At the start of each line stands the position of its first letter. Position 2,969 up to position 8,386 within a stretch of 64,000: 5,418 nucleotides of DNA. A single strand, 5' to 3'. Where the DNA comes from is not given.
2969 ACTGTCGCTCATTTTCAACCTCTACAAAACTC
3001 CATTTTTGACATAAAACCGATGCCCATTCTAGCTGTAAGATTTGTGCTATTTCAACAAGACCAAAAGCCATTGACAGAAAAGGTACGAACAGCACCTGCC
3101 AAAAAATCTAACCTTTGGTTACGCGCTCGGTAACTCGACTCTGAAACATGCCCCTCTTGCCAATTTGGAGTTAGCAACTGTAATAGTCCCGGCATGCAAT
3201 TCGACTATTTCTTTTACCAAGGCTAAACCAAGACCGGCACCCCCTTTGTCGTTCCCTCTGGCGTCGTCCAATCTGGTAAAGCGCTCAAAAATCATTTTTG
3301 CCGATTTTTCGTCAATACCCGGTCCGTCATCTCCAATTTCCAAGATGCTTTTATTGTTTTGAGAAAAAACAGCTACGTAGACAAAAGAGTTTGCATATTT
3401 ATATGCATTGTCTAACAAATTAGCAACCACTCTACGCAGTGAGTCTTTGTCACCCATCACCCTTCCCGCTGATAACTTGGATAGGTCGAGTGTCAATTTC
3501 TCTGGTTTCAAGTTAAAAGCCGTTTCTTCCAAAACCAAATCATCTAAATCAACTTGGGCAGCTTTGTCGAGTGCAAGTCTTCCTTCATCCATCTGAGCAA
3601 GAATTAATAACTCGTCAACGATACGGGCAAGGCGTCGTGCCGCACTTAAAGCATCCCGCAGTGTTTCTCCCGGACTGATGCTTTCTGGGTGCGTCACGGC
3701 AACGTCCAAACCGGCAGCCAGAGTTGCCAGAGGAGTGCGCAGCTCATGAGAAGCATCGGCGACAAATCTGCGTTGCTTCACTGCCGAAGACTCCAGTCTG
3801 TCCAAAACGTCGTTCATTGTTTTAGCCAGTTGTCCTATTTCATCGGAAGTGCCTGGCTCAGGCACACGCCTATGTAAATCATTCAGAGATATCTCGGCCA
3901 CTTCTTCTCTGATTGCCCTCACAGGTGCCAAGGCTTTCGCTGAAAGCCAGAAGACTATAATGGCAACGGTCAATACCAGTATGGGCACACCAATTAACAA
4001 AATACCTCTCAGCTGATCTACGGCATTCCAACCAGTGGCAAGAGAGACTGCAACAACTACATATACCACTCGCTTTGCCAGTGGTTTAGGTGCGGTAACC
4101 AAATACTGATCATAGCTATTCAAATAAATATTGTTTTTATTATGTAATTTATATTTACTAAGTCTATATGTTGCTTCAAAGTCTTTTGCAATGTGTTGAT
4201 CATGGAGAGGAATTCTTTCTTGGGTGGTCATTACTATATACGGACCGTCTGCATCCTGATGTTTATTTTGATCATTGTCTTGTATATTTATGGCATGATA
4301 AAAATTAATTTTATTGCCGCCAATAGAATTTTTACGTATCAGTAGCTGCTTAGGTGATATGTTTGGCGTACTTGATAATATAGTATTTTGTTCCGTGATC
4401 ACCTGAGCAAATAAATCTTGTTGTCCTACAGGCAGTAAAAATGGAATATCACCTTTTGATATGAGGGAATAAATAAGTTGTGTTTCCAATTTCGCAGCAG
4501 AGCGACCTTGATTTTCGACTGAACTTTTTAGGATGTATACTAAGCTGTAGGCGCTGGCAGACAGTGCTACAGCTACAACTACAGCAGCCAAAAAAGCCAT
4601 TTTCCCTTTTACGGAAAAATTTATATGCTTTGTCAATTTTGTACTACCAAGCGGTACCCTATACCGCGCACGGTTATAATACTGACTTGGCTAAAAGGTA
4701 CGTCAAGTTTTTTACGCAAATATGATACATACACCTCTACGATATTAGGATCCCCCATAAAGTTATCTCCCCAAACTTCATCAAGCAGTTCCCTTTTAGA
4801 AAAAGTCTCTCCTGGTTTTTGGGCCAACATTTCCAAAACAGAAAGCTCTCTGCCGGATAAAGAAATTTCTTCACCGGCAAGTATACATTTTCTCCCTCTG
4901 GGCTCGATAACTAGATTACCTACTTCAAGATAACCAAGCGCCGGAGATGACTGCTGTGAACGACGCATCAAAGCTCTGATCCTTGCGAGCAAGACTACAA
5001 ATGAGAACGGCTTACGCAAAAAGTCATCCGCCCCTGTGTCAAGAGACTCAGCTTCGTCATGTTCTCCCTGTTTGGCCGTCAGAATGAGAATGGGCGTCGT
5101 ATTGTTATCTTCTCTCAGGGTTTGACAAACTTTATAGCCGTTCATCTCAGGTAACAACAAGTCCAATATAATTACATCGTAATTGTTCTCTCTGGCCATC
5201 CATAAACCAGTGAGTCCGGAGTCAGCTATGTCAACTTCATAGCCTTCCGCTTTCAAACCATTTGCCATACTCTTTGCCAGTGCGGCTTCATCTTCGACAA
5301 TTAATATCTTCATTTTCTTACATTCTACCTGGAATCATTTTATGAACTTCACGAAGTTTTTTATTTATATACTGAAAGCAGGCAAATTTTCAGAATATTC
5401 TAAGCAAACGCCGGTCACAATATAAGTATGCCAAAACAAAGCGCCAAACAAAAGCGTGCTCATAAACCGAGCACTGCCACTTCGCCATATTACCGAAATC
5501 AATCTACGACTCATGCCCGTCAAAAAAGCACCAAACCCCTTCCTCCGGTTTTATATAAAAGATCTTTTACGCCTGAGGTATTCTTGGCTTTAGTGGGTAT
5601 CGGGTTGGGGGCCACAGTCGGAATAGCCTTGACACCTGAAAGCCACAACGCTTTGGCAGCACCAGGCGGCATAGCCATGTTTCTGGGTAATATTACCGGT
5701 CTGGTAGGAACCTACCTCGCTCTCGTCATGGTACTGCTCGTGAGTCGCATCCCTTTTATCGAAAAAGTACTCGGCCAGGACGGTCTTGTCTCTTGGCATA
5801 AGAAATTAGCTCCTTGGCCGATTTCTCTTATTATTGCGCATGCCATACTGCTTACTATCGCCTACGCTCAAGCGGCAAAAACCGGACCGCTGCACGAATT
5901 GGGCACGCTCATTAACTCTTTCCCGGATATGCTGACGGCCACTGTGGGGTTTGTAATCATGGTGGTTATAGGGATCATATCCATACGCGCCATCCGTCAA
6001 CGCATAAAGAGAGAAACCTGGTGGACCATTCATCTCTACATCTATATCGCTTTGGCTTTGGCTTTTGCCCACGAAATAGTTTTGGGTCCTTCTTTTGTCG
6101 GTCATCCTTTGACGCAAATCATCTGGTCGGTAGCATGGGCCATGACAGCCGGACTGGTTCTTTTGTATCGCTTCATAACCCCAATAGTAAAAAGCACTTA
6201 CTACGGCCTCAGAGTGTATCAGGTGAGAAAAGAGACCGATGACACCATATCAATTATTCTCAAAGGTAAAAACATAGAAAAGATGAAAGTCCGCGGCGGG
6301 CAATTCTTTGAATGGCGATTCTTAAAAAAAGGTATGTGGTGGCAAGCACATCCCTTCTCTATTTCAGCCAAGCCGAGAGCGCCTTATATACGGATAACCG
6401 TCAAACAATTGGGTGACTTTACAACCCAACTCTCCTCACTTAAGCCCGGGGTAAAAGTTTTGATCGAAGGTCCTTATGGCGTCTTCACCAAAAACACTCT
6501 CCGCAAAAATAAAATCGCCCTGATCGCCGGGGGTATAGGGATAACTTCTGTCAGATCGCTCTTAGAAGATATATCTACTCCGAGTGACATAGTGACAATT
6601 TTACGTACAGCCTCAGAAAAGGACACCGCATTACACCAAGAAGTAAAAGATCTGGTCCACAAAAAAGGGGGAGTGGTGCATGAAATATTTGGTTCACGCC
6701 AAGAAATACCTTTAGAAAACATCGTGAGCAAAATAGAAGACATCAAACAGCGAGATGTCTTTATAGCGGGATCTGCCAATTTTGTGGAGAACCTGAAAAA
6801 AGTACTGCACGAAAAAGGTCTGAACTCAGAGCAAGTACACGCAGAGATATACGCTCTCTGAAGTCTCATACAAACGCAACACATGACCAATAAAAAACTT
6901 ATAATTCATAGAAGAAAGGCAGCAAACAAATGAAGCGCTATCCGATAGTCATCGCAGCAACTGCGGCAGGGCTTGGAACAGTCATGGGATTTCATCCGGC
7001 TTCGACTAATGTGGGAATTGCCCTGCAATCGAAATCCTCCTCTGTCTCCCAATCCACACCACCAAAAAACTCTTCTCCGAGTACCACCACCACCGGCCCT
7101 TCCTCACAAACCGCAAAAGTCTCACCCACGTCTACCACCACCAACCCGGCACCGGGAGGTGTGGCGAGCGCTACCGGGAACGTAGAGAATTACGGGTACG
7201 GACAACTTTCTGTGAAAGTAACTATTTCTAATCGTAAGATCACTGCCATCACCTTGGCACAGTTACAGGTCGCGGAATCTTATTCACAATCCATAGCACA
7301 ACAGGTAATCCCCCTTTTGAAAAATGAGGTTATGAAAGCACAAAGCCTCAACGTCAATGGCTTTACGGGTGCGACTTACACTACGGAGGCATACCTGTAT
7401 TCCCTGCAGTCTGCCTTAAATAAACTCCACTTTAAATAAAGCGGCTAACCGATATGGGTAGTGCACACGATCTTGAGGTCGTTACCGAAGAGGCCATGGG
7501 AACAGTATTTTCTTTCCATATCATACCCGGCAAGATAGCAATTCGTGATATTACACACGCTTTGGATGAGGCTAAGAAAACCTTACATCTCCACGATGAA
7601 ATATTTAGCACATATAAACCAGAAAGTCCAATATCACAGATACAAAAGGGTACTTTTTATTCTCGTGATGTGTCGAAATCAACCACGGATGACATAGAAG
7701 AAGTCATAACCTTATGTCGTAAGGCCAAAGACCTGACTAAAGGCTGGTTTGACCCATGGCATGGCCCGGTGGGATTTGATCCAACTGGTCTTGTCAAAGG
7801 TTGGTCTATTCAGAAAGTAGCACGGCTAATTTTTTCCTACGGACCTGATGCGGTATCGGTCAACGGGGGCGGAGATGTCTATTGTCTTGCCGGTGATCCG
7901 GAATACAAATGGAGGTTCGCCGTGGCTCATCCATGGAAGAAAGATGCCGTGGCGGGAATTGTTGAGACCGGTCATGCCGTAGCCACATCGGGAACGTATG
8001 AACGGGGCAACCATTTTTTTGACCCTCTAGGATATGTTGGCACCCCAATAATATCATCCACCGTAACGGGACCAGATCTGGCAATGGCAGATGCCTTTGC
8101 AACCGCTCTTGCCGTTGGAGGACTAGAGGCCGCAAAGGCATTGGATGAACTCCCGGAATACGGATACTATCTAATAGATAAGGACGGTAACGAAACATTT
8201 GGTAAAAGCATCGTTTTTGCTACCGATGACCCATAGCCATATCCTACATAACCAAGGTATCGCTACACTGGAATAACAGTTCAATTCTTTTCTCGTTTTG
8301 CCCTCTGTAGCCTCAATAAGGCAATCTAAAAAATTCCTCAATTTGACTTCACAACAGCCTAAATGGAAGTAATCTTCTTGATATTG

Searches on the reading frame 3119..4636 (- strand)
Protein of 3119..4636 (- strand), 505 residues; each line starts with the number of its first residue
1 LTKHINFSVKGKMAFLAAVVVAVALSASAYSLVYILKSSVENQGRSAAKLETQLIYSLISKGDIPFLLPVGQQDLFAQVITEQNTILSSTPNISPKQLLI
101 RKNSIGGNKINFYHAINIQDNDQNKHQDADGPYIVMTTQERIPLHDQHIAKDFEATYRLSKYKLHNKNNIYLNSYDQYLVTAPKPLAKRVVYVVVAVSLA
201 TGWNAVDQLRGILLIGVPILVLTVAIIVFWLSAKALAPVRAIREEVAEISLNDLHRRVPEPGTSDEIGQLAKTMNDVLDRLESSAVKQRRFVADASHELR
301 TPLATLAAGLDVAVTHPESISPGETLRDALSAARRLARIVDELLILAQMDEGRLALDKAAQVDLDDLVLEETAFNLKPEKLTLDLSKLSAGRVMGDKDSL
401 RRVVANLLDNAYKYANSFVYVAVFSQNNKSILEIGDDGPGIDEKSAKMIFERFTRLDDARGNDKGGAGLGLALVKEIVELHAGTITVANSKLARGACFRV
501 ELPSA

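Call 22: search_protein_families(library=pfam, proteins=[window:3119-4636:-], max_evalue=0.0001)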
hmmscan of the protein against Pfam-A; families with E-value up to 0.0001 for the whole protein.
window:3119-4636:- (505 aa): 3 families
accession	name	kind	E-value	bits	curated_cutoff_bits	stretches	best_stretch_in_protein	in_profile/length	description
PF02518.31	HATPase_c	-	2.2e-24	86.5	26.4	1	395-504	1-109/111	Histidine kinase-, DNA gyrase B-, and HSP90-like ATPase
PF00512.31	HisKA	-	1.3e-12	48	26.9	1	288-352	2-66/66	His Kinase A (phospho-acceptor) domain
PF00672.30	HAMP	-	1.6e-10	41.5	25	1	230-282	1-52/53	HAMP domain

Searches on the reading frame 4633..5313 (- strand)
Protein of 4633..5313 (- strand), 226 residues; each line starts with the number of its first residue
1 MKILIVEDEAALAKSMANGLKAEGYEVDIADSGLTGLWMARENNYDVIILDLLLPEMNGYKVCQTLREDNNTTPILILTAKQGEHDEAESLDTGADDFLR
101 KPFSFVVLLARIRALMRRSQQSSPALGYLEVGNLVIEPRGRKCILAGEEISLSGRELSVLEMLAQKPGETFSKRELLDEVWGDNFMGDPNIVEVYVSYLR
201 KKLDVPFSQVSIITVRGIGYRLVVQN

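Call 22: search_protein_families(library=pfam, proteins=[window:4633-5313:-], max_evalue=0.0001)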
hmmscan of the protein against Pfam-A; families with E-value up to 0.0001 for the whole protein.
window:4633-5313:- (226 aa): 2 families
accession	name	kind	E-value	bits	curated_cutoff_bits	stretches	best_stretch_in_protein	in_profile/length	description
PF00072.30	Response_reg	-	6.9e-29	100.7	30.2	1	3-113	1-111/111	Response regulator receiver domain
PF00486.34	Trans_reg_C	-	4.1e-25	88.1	26.2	1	147-222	1-77/77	Transcriptional regulatory protein, C terminal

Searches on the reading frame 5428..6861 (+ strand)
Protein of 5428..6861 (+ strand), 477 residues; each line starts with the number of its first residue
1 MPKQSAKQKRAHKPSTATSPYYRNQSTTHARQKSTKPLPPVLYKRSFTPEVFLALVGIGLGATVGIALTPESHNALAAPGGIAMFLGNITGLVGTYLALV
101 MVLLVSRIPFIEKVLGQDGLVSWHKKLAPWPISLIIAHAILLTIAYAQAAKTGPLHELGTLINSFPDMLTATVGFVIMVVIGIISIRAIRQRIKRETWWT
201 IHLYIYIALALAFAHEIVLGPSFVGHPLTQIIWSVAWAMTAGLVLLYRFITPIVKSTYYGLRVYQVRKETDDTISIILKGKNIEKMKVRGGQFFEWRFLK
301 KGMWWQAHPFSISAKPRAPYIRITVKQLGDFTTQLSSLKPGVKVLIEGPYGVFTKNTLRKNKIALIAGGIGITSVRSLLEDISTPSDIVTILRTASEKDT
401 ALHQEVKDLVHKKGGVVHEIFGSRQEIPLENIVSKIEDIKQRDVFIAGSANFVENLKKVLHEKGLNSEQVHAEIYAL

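Call 22: search_protein_families(library=pfam, proteins=[window:5428-6861:+], max_evalue=0.0001)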
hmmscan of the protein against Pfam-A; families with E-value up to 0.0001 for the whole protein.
window:5428-6861:+ (477 aa): 2 families
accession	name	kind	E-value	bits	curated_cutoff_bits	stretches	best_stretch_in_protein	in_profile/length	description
PF01794.25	Ferric_reduct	-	1e-15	58.3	28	1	90-212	1-120/121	Ferric reductase like transmembrane component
PF08022.18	FAD_binding_8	-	2.1e-10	41.1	22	1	261-352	4-107/109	FAD-binding domain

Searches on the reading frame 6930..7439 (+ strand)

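Call 7: search_protein_families(library=pfam, proteins=[window:6930-7439:+], max_evalue=0.001)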
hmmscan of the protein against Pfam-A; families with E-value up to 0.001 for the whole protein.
window:6930-7439:+ (169 aa): 1 family
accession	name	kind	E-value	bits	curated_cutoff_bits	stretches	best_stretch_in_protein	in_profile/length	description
PF04205.19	FMN_bind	-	5.4e-07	30.6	22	1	89-164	1-77/77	FMN-binding domain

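Call 8: search_protein_families(library=ncbifam, proteins=[window:6930-7439:+], max_evalue=0.001)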
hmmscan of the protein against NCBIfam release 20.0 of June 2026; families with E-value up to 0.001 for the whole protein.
window:6930-7439:+ (169 aa): 0 families

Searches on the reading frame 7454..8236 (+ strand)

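Call 7: search_protein_families(library=pfam, proteins=[window:7454-8236:+], max_evalue=0.001)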
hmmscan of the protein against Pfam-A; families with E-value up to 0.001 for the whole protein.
window:7454-8236:+ (260 aa): 1 family
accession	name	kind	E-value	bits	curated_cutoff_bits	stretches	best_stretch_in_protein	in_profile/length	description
PF02424.20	ApbE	-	1.4e-27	97.3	25.6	2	106-232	124-256/266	ApbE family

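Call 8: search_protein_families(library=ncbifam, proteins=[window:7454-8236:+], max_evalue=0.001)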
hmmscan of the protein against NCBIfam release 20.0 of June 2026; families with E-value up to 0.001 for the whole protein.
window:7454-8236:+ (260 aa): 1 family
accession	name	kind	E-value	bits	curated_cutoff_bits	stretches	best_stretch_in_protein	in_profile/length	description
NF007774.0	PRK10461.1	equivalog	1.1e-12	47.5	498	1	113-247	186-333/351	FAD:protein FMN transferase ApbE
